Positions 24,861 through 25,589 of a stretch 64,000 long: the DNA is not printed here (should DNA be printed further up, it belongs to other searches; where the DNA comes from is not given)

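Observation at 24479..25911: GC-rich cluster of three small paralogous unknown proteins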

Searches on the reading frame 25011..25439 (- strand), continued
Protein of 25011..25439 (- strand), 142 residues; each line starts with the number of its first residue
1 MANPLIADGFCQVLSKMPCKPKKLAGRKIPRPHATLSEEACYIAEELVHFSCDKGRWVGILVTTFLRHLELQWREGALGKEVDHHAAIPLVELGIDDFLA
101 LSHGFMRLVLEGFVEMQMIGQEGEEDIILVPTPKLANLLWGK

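Call 48: search_solved_structures(query=A3, max_evalue=10)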
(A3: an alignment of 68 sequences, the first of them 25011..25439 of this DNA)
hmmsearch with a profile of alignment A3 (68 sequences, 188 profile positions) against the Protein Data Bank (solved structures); distinct sequences matched with E-value up to 10: 4.
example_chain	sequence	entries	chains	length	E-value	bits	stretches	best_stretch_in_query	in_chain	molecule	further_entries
6rv2_A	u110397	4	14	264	0.27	14.3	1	94-170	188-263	Potassium channel subfamily K member 3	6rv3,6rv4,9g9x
3tgn_A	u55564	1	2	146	0.31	14.1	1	137-183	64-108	Adc operon repressor AdcR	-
3o2p_E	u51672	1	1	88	0.74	12.9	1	85-161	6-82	Cell division control protein 53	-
8k1j_A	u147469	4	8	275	1.3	12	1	95-170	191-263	Potassium channel subfamily K member 9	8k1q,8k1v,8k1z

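Call 52: find_related_loci(query=A4, collection=viral_contigs, flank=8000)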
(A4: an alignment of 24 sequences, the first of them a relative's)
Query A4 (172 aa) in viral_contigs; peptide patterns used: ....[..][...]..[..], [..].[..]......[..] (x = any residue, [..] = any of these).
1 stretches matched a pattern, but none encodes a relative of the query by tblastn (E <= 1e-3).

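Call 53: find_related_loci(query=A4, collection=metagenome_contigs, flank=8000)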
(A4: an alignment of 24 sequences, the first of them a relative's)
Query A4 (172 aa) in metagenome_contigs; peptide patterns used: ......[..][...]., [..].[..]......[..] (x = any residue, [..] = any of these).
169 stretches matched a pattern; 19 encode a relative of the query (tblastn E <= 1e-3); 19 distinct loci.
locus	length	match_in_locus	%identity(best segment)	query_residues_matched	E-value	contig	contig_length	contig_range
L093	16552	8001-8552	45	1-171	3e-46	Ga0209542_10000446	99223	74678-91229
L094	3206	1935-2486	43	1-171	1e-43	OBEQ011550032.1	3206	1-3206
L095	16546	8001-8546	41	1-171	4e-41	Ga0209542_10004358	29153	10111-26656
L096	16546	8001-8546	41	1-171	4e-41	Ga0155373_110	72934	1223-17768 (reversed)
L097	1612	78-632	40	1-172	1e-41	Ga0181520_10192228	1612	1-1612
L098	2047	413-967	42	1-171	3e-40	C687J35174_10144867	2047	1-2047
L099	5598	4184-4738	42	1-171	4e-40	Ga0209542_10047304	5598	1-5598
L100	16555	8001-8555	41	1-172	4e-39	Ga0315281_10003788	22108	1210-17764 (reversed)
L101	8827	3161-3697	39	2-171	1e-36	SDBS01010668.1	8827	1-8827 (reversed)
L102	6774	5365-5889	39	1-167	2e-35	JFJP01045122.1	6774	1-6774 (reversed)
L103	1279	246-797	40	1-171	6e-35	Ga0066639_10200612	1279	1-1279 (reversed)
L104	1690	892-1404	40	14-171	2e-33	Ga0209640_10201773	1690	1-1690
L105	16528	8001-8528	41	3-171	1e-31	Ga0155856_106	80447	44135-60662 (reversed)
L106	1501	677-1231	36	1-171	2e-31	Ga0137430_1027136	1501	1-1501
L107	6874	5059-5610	38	3-171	7e-29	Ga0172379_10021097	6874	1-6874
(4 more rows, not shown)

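Call 59: find_encoding_contigs(protein=P0063, flank=6000, max_places=2)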
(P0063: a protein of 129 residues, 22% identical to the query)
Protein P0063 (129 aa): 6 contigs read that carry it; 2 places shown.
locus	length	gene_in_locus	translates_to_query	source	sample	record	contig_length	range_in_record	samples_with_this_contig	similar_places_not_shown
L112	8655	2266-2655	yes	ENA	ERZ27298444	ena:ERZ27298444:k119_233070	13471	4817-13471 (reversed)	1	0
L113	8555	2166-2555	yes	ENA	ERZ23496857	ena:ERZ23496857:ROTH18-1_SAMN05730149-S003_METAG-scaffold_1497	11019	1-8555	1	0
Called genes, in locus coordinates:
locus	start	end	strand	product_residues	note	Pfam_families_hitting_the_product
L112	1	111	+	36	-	?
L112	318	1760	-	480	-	-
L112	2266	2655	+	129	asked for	-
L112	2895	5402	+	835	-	-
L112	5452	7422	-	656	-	PF13589:HATPase_c_3, PF02368:Big_2 (faint)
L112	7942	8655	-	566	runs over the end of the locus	PF02776:TPP_enzyme_N, PF00205:TPP_enzyme_M, PF02775:TPP_enzyme_C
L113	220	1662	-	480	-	-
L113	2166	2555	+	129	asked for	-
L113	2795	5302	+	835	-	-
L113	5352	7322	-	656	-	PF13589:HATPase_c_3, PF02368:Big_2 (faint)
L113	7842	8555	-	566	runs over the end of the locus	PF02776:TPP_enzyme_N, PF00205:TPP_enzyme_M, PF02775:TPP_enzyme_C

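Call 60: find_encoding_contigs(protein=P0036, flank=6000, max_places=1)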
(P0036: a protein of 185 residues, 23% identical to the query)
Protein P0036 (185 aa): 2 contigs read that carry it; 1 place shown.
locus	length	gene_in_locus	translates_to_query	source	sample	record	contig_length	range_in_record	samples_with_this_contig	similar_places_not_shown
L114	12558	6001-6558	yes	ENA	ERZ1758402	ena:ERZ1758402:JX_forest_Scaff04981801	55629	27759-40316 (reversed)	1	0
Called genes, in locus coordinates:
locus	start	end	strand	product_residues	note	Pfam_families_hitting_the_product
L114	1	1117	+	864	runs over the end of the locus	-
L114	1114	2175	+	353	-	-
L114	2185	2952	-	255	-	PF13814:Replic_Relax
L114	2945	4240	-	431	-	-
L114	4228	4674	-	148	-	-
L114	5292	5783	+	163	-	-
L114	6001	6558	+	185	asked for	-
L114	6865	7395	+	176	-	-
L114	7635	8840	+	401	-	-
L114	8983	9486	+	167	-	-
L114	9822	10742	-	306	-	PF01488:Shikimate_DH (weak), PF02826:2-Hacid_dh_C (faint), PF02558:ApbA (weak), PF03446:NAD_binding_2, PF03807:F420_oxidored, PF14833:NAD_binding_11, PF21761:RedAm-like_C (weak)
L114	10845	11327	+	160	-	PF13302:Acetyltransf_3, PF00583:Acetyltransf_1, PF13673:Acetyltransf_10, PF13508:Acetyltransf_7, PF08445:FR47 (weak)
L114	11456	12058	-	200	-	PF12079:DUF3558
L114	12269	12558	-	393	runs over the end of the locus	PF13439:Glyco_transf_4, PF13579:Glyco_trans_4_4 (weak), PF00534:Glycos_transf_1, PF13692:Glyco_trans_1_4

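Call 61: find_encoding_contigs(protein=P0058, flank=6000, max_places=1)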
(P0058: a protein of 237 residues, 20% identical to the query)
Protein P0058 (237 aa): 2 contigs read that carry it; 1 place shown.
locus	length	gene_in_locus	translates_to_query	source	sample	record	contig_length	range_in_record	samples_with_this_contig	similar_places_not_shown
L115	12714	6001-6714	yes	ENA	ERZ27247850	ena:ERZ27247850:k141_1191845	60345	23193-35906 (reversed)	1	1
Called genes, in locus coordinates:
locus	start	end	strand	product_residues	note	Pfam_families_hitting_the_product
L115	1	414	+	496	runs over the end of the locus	PF01471:PG_binding_1 (weak), PF18911:PKD_4 (faint)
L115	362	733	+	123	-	PF03477:ATP-cone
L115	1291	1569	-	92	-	-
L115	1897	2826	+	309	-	-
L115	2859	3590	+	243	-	PF13365:Trypsin_2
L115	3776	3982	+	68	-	-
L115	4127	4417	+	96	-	-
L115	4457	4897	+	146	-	-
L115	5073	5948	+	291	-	-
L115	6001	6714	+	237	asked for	-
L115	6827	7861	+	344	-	-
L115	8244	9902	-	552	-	PF00722:Glyco_hydro_16, PF02368:Big_2, PF26182:Ig_NUP210_5th (faint), PF26918:Ig_Eae (weak)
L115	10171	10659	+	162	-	-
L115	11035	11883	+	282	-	PF00291:PALP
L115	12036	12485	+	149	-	PF00702:Hydrolase, PF09419:PGP_phosphatase (weak), PF13419:HAD_2, PF13242:Hydrolase_like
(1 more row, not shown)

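Call 65: find_encoding_contigs(protein=P0006, flank=8000, max_places=4)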
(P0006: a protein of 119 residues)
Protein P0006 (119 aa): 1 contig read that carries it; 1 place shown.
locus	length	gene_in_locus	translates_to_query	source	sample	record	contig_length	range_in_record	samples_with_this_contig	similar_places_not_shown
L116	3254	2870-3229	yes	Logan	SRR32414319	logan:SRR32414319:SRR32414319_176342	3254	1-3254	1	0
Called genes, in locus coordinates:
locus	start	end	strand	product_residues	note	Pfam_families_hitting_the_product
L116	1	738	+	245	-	?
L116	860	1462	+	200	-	-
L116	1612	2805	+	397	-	PF07690:MFS_1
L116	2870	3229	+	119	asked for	-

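Call 69: search_protein_families(library=phrogs, proteins=[window:25011-25439:-, P0020], max_evalue=1)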
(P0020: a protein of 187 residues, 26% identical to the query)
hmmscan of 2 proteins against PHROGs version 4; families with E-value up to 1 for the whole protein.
window:25011-25439:- (142 aa): 0 families

P0020 (187 aa): 1 family
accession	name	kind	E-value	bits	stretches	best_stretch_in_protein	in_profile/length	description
phrog_14495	-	unknown function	0.077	13.9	1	51-124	24-95/140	-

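Call 70: search_protein_families(library=padloc, proteins=[window:25011-25439:-, P0020], max_evalue=0.1)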
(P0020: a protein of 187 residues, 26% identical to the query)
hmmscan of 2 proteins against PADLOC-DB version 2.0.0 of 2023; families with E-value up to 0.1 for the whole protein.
window:25011-25439:- (142 aa): 0 families

P0020 (187 aa): 0 families

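Call 90: search_protein_families(library=pfam, alignment_id=A3, max_evalue=1)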
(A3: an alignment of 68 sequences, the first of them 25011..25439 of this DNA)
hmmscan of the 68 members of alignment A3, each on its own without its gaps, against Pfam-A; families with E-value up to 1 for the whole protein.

A. member 1, window:25011-25439:- (142 aa): 0 families

B. families by the number of members that match (of 68 scanned): 40 families (the first 25 are shown)
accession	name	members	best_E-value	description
PF00384.28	Molybdopterin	1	0.00046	Molybdopterin oxidoreductase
PF23890.1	DUF7242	1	0.011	Family of unknown function (DUF7242)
PF18775.7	APOBEC4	1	0.018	APOBEC4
PF19414.4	Astro_p19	1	0.021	Astrovirus p19 protein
PF06638.16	Strabismus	1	0.03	Strabismus protein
PF21126.3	KATNA1_MIT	1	0.031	Katanin p60 subunit A1, MIT domain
PF10674.14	Ycf54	1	0.033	Ycf54 protein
PF19399.4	DUF5974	1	0.035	Family of unknown function (DUF5974)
PF17045.10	CEP63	1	0.042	Centrosomal protein of 63 kDa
PF12102.13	MrcB_N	1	0.048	MrcB-like, N-terminal domain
PF14018.11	DUF4234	1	0.05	Domain of unknown function (DUF4234)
PF06050.19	HGD-D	1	0.055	2-hydroxyglutaryl-CoA dehydratase, D-component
PF20514.4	ROXA-like_wH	1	0.057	ROXA-like winged helix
PF22804.1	ASA5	1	0.063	F1F0 ATP synthase subunit ASA5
PF09702.15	Cas_Csa5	1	0.068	CRISPR-associated protein (Cas_Csa5)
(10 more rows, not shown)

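Call 101: search_dna_similar(query=P0020, collection=phages, mode=protein, max_evalue=0.1, max_rows=5)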
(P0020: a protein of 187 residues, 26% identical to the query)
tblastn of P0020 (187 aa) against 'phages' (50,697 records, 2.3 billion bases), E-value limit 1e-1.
No match.
